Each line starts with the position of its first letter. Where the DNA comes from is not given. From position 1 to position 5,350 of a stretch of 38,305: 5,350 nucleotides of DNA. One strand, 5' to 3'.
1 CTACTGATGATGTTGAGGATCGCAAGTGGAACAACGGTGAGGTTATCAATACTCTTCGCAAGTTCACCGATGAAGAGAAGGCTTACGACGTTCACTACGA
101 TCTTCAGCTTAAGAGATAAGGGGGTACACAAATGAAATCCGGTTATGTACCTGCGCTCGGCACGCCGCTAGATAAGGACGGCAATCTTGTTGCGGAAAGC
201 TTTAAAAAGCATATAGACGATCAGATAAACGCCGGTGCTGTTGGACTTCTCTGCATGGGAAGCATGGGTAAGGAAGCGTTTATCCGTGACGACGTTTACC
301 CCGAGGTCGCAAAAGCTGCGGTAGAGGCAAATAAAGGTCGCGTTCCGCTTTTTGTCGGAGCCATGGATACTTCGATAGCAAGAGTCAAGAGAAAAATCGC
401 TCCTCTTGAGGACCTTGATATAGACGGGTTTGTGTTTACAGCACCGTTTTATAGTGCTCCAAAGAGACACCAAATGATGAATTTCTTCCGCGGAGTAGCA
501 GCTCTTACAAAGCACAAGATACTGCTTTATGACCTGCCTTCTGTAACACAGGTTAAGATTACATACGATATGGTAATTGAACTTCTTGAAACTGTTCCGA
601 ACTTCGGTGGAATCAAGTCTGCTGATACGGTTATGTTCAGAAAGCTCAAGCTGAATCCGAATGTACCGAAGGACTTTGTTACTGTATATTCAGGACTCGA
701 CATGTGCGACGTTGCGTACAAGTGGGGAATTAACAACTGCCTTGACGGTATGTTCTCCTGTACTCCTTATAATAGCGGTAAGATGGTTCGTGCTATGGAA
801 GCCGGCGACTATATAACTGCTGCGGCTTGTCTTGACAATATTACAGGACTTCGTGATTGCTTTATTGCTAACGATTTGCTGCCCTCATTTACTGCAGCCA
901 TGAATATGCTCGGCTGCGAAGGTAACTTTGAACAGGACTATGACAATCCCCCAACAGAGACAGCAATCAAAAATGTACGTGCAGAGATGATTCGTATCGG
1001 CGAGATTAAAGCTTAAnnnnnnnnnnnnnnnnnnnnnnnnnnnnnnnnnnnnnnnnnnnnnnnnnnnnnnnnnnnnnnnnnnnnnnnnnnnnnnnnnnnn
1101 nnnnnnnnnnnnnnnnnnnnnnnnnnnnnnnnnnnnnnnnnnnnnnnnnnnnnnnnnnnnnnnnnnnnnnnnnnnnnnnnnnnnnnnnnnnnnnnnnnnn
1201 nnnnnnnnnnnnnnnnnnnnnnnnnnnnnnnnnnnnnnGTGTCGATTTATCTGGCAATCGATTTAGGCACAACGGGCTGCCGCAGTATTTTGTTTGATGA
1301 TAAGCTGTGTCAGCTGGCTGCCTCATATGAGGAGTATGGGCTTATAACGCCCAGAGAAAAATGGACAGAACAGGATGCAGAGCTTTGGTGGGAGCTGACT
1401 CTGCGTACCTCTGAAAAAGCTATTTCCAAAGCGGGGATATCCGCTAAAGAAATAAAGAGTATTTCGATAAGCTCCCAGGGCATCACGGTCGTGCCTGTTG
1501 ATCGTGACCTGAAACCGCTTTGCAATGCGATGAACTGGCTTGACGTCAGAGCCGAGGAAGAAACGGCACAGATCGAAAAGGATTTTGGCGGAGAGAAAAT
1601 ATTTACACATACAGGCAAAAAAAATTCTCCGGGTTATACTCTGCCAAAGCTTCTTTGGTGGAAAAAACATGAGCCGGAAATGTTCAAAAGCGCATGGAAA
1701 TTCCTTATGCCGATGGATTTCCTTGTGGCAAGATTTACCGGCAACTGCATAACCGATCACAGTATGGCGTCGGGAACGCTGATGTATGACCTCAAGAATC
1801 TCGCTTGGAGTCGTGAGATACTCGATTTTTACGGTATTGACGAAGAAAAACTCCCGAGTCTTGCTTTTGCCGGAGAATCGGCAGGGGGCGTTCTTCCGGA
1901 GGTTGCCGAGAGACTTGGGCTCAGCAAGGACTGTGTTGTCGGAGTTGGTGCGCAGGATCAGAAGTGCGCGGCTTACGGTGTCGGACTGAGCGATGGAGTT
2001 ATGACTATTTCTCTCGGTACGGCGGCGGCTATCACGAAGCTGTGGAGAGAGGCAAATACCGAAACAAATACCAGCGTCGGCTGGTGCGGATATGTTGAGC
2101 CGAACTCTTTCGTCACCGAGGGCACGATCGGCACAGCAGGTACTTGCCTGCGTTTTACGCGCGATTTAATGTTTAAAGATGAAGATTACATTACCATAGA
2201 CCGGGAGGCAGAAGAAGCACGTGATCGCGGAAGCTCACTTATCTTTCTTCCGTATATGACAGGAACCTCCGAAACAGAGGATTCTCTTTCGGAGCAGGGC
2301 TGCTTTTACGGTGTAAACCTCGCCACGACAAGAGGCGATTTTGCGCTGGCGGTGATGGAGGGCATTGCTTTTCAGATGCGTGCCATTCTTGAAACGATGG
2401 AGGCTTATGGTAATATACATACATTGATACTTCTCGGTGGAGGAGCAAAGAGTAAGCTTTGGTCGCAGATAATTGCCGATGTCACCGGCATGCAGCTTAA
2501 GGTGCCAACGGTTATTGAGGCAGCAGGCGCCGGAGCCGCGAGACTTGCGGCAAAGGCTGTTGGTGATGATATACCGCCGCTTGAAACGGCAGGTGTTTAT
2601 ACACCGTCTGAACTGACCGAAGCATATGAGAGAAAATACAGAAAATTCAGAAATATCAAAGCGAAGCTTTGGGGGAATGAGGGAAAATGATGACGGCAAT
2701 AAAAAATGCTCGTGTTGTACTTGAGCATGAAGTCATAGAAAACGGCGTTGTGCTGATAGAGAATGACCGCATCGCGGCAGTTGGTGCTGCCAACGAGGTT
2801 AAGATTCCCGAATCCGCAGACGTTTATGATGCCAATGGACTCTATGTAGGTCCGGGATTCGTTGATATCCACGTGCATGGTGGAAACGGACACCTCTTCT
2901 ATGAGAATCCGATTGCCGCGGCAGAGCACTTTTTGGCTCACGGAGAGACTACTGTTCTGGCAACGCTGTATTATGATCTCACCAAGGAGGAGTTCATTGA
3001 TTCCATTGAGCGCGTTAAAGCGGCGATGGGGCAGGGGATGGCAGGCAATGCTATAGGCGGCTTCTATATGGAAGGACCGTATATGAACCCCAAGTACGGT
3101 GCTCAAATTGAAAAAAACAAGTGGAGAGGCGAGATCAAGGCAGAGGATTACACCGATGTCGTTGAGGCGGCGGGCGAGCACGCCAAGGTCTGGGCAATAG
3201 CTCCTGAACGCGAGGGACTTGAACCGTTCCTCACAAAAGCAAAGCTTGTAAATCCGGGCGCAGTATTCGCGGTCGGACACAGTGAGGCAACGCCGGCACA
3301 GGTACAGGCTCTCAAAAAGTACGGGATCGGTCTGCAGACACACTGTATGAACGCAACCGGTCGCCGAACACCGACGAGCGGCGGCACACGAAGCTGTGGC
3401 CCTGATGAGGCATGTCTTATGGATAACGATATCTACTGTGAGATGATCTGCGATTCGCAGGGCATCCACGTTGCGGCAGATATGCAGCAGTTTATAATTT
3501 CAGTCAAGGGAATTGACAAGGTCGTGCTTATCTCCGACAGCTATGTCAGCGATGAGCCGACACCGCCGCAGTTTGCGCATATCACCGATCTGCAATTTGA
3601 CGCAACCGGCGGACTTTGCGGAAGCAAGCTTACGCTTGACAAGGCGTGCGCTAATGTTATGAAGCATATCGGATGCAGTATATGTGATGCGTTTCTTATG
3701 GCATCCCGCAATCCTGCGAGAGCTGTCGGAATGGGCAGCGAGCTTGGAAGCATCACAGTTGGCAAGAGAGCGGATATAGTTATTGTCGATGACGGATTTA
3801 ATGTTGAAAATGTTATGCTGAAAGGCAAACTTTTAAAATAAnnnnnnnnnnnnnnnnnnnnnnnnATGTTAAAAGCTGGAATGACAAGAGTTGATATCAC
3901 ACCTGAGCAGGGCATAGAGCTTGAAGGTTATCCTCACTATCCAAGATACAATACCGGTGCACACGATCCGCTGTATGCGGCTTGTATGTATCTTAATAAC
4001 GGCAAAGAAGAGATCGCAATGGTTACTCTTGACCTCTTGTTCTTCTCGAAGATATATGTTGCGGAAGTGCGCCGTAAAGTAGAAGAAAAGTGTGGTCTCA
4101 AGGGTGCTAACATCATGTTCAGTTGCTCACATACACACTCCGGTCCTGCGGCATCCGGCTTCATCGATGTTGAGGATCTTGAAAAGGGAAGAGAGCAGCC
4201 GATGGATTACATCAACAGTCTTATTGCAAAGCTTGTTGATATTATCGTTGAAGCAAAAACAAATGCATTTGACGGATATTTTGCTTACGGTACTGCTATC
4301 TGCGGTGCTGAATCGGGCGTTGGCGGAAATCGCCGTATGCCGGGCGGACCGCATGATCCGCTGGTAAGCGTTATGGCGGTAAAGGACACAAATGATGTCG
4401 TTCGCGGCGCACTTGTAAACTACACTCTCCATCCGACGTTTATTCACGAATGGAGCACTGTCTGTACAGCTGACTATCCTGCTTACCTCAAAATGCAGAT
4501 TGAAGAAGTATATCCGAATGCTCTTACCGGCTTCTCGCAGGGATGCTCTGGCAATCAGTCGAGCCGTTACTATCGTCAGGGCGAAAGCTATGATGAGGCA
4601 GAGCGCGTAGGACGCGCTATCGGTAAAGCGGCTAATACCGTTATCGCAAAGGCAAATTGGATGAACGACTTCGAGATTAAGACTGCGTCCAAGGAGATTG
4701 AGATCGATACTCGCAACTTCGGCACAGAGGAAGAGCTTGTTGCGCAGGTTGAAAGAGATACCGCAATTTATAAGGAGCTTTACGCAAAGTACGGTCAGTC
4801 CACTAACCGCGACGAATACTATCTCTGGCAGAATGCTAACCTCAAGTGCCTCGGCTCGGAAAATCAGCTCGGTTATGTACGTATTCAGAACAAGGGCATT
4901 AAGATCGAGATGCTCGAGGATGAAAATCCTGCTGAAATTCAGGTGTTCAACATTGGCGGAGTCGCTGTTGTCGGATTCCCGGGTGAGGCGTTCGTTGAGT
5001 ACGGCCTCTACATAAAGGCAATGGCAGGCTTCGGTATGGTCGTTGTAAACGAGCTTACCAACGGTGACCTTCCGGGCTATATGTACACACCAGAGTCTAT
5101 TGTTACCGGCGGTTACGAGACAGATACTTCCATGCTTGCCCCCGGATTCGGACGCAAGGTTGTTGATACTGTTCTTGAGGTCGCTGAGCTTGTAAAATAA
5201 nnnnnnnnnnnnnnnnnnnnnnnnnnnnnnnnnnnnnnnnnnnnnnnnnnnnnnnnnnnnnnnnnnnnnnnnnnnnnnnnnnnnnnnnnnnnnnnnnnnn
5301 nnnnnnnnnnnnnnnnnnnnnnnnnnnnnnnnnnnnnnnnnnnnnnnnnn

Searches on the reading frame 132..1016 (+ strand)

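Call 42: search_protein_families(library=pfam, proteins=[window:132-1016:+])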
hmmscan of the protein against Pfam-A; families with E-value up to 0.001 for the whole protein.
window:132-1016:+ (294 aa): 1 family
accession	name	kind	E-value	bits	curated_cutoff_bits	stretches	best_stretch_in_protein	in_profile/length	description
PF00701.28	DHDPS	-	4.2e-32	111.5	22.1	1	3-263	3-262/289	Dihydrodipicolinate synthetase family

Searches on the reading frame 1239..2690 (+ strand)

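Call 42: search_protein_families(library=pfam, proteins=[window:1239-2690:+])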
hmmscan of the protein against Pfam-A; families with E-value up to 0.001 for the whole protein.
window:1239-2690:+ (483 aa): 2 families
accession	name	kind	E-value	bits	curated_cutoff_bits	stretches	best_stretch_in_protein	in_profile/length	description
PF00370.27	FGGY_N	-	3.4e-65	220.5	28.8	1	3-247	1-245/245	FGGY family of carbohydrate kinases, N-terminal domain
PF02782.22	FGGY_C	-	5.7e-22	78.9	27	1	287-440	34-197/198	FGGY family of carbohydrate kinases, C-terminal domain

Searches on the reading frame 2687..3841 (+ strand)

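Call 42: search_protein_families(library=pfam, proteins=[window:2687-3841:+])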
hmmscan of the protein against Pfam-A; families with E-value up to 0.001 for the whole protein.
window:2687-3841:+ (384 aa): 3 families
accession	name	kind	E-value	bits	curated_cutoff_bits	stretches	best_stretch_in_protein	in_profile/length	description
PF01979.26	Amidohydro_1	-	3.1e-21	76.4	25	1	54-382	2-344/345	Amidohydrolase family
PF07969.17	Amidohydro_3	-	2.3e-12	47.6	29.7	1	329-371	406-449/472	Amidohydrolase family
PF22039.1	HUTI_composite_bact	-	0.00027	20.9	25.5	1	20-38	1-19/26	Imidazolonepropionase-like composite domain, bacteria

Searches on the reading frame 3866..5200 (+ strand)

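Call 42: search_protein_families(library=pfam, proteins=[window:3866-5200:+])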
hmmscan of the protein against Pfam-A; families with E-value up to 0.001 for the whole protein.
window:3866-5200:+ (444 aa): 1 family
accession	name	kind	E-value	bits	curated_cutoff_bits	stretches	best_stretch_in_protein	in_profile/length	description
PF04734.18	Ceramidase_alk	-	5.9e-10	38.8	32.1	1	4-97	3-101/509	Neutral/alkaline non-lysosomal ceramidase, N-terminal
